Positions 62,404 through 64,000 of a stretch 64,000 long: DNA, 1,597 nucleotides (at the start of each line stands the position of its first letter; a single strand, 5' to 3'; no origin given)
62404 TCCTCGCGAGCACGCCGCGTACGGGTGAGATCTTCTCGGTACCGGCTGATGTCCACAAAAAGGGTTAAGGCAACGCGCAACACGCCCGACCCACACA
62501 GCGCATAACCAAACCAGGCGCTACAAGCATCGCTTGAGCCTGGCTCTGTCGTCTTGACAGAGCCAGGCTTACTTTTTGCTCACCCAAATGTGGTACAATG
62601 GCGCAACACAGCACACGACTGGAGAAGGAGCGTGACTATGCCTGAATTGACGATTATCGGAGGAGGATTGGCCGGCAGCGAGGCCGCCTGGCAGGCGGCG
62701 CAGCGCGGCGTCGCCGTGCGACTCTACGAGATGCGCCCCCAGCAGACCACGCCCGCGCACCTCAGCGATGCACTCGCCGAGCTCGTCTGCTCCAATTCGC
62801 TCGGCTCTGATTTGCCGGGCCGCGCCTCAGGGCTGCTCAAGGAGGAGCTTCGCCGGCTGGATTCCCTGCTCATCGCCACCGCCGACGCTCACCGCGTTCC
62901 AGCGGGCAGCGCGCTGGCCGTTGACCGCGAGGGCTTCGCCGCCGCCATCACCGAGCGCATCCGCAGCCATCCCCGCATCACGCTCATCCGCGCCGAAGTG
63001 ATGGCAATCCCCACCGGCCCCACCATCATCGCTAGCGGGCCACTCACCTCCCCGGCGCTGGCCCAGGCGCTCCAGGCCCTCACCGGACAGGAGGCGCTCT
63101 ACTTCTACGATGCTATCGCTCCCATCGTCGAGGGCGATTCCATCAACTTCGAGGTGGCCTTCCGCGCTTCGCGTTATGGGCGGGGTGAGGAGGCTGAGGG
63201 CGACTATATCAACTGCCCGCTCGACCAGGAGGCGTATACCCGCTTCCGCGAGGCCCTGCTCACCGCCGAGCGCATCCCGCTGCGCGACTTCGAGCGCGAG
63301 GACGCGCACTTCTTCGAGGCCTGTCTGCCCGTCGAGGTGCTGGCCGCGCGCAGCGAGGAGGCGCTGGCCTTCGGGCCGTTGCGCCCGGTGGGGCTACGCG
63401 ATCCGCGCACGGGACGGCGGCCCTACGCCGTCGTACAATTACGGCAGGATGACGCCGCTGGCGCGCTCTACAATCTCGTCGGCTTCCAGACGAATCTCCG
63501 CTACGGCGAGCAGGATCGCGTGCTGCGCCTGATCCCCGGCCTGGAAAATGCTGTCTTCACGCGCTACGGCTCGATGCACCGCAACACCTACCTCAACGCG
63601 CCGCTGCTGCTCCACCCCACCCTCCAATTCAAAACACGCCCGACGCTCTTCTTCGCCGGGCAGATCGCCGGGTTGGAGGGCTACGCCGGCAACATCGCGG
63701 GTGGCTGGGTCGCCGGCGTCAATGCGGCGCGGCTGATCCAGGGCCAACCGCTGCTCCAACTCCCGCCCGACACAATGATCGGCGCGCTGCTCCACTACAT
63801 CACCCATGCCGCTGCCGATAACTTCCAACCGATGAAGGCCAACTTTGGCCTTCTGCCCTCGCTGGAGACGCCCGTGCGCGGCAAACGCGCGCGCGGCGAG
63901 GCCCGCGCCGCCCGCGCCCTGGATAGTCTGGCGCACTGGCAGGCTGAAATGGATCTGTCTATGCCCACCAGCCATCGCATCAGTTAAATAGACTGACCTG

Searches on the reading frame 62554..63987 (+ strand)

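Call 46: search_protein_families(library=pfam, proteins=[window:62554-63987:+], max_evalue=0.000001)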
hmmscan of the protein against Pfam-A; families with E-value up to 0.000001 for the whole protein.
window:62554-63987:+ (477 aa): 1 family
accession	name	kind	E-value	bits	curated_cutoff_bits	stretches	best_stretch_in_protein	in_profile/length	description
PF01134.28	GIDA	-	3.8e-95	319.7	22.1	1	32-398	2-390/391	Glucose inhibited division protein A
